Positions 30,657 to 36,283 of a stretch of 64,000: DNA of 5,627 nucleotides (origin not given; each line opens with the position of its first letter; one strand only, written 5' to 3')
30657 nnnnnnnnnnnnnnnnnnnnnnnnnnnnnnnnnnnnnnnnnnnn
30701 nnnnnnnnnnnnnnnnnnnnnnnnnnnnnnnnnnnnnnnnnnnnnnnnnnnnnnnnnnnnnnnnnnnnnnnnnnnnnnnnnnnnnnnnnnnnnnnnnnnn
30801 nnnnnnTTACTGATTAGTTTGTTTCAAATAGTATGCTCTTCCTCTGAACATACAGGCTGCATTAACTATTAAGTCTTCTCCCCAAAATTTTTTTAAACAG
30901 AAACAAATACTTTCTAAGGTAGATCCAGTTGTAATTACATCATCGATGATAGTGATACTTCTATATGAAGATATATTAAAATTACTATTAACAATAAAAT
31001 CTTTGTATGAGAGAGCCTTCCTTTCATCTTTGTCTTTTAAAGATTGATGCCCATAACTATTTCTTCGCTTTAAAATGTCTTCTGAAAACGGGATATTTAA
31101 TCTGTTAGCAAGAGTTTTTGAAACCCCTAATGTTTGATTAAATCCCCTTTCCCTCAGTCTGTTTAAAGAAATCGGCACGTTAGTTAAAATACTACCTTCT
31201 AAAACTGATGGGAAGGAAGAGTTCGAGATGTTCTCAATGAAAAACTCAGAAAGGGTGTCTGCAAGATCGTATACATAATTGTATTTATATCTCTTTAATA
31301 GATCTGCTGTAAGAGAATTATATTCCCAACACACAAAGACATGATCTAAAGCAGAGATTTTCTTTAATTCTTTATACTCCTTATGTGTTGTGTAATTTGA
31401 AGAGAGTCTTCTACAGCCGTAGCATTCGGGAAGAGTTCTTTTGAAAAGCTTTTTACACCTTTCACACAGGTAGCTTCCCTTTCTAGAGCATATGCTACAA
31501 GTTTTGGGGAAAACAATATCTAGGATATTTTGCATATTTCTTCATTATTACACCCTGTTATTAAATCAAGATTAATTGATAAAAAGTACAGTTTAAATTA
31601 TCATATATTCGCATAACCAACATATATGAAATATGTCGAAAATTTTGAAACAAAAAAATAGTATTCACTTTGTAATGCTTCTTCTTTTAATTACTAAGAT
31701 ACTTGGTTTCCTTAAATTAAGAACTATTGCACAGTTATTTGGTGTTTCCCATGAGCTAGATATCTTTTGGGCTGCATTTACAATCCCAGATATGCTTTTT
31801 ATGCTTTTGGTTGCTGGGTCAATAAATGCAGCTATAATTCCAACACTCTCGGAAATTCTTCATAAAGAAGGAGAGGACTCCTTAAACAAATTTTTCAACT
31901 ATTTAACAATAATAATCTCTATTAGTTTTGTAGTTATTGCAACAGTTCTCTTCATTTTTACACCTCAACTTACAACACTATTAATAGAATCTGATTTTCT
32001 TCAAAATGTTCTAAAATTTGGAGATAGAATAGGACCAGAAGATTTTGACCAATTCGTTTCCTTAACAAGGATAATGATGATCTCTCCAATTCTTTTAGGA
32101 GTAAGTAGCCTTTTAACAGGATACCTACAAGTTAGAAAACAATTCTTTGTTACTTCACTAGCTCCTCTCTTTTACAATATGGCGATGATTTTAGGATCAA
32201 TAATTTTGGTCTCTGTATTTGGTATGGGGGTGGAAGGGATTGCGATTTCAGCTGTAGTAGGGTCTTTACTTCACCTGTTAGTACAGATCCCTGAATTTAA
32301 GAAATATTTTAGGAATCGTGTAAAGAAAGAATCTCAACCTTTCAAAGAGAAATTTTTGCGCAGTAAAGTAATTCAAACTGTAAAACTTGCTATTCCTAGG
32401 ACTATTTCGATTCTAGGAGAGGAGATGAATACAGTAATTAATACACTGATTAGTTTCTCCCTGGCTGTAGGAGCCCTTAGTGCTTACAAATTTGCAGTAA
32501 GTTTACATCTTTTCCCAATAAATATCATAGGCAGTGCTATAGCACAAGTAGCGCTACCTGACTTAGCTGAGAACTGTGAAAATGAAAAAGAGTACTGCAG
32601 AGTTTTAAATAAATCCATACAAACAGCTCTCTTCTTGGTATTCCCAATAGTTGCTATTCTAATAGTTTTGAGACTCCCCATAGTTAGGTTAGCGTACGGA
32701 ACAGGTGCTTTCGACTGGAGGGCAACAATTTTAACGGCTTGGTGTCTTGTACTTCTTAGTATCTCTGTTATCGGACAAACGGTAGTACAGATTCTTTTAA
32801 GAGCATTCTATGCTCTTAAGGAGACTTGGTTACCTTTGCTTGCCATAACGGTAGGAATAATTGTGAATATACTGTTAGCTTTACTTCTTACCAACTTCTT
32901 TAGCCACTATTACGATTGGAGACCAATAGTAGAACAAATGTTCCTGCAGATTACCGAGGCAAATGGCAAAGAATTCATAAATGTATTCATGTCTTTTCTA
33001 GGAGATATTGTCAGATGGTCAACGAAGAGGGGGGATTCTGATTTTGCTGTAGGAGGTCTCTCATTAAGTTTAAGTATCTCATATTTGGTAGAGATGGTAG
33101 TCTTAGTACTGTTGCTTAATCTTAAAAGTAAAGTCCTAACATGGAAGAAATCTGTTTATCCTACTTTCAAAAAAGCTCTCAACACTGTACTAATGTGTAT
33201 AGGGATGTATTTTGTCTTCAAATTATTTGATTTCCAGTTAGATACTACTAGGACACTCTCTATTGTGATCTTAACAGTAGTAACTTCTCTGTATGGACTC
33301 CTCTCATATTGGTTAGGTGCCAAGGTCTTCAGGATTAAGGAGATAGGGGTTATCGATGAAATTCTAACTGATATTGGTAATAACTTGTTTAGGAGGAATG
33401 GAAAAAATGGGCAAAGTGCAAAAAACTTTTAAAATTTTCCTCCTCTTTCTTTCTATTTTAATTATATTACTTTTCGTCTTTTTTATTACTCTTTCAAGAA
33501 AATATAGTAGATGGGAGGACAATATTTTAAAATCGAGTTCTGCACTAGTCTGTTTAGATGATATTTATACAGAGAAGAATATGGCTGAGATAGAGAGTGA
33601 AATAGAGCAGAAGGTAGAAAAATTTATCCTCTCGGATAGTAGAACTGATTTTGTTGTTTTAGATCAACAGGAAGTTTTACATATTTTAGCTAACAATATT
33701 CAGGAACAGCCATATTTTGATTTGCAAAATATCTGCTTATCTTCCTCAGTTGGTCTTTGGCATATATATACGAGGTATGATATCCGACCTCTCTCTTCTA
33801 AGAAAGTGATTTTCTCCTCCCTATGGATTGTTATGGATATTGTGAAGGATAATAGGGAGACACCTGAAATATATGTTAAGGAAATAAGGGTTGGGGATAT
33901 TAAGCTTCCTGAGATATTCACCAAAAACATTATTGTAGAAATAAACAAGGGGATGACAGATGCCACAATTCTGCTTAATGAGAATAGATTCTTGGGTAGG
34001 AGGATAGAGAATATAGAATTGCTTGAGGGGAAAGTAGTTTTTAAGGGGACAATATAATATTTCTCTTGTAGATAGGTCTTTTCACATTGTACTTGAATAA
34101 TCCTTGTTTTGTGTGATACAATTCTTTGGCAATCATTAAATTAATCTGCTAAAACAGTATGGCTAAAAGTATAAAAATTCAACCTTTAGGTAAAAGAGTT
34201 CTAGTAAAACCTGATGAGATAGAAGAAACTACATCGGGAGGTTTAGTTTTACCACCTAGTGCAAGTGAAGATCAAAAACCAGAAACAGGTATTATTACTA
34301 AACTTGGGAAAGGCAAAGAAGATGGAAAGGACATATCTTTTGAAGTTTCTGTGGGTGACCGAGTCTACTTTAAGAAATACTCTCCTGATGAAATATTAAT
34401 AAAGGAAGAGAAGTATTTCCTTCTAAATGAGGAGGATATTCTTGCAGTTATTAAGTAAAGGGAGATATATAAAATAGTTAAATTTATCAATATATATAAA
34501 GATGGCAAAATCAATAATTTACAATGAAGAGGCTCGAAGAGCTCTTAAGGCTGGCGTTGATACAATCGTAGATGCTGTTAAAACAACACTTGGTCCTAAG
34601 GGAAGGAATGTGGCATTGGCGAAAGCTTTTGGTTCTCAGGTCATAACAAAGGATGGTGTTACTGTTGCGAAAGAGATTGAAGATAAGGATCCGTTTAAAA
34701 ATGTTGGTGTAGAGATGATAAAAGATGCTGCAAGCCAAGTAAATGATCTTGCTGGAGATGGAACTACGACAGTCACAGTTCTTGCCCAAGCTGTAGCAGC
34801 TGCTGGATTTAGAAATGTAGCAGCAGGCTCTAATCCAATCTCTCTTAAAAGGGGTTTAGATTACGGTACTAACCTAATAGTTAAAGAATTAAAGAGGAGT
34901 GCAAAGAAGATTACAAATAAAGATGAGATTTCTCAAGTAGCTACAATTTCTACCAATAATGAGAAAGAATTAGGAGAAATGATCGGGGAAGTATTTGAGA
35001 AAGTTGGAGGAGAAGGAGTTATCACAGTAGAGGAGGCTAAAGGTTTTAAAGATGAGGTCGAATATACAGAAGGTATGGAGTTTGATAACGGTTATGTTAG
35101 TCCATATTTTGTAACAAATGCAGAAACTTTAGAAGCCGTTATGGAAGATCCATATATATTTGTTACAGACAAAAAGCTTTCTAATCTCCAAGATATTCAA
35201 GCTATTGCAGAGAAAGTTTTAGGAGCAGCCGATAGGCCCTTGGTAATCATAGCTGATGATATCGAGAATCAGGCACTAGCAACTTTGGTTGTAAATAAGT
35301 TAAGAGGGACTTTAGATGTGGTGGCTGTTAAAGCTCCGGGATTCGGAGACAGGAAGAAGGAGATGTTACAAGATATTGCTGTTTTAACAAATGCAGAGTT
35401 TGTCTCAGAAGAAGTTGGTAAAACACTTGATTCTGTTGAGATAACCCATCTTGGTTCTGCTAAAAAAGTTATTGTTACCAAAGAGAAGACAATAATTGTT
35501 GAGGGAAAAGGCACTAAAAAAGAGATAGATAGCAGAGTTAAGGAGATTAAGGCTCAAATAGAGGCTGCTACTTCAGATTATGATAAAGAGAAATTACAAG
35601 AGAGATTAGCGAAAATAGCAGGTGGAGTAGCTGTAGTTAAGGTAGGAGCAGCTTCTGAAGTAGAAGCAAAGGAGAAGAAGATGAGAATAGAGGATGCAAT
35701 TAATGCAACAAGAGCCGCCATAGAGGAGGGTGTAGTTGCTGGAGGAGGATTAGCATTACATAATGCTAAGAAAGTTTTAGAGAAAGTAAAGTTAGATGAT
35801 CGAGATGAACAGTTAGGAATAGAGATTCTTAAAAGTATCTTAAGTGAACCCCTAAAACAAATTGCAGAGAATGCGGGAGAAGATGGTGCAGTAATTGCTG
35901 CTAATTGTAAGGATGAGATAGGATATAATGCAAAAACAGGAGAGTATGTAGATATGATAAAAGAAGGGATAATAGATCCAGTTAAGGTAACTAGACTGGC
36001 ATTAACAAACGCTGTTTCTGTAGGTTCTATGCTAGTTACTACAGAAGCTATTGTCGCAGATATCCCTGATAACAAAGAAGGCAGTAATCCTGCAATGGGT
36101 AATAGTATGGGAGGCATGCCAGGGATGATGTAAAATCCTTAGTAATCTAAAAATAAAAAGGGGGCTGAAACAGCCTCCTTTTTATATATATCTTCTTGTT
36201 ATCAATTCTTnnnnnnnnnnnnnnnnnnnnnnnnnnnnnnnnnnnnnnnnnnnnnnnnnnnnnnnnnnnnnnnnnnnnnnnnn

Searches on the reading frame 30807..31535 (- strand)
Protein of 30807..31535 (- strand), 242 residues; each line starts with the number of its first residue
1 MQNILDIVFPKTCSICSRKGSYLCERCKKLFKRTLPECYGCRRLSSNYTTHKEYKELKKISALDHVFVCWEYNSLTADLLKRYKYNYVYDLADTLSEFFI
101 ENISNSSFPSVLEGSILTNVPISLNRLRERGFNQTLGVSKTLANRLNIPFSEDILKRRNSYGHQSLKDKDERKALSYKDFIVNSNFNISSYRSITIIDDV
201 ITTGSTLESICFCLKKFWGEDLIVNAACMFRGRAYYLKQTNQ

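Call 15: search_protein_families(library=pfam, proteins=[window:30807-31535:-], max_evalue=0.001)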
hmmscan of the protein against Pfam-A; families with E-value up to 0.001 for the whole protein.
window:30807-31535:- (242 aa): 2 families
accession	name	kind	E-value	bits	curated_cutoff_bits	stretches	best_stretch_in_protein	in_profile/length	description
PF00156.33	Pribosyltran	-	8.3e-07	28.9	26.3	1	139-238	44-132/158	Phosphoribosyl transferase domain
PF18912.6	DZR_2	-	2.6e-05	24.4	27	1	4-41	1-42/56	Double zinc ribbon domain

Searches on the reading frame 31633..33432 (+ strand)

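Call 6: search_protein_families(library=pfam, proteins=[window:31633-33432:+], max_evalue=0.001)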
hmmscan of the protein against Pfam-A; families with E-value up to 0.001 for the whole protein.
window:31633-33432:+ (599 aa): 2 families
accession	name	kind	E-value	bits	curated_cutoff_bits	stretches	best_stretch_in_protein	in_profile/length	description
PF03023.19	MurJ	-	3e-65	221.1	27.4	1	32-426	1-378/451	Lipid II flippase MurJ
PF13440.11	Polysacc_synt_3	-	8.1e-15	55.3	23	1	139-357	79-286/293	Polysaccharide biosynthesis protein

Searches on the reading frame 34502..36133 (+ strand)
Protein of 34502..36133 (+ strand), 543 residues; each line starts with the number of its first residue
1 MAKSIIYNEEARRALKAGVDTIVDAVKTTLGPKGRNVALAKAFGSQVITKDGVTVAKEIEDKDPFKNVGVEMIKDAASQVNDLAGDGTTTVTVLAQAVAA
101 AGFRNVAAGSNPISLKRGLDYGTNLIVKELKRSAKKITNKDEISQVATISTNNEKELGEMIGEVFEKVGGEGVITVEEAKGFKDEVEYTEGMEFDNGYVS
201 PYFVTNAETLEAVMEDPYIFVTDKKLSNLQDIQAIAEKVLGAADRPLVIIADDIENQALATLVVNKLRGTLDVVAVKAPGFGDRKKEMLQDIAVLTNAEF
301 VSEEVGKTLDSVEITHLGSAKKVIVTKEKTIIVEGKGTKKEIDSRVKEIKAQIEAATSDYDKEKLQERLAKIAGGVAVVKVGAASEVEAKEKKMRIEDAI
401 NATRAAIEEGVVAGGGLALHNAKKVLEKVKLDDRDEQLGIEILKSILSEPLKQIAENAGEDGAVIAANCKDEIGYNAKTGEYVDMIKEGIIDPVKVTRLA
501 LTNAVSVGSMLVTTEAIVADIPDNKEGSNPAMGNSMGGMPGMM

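Call 15: search_protein_families(library=pfam, proteins=[window:34502-36133:+], max_evalue=0.001)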
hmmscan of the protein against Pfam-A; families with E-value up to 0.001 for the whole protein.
window:34502-36133:+ (543 aa): 1 family
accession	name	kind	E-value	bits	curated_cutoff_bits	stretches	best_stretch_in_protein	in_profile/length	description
PF00118.29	Cpn60_TCP1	-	5.4e-63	213.8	34.3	1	23-520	2-488/490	TCP-1/cpn60 chaperonin family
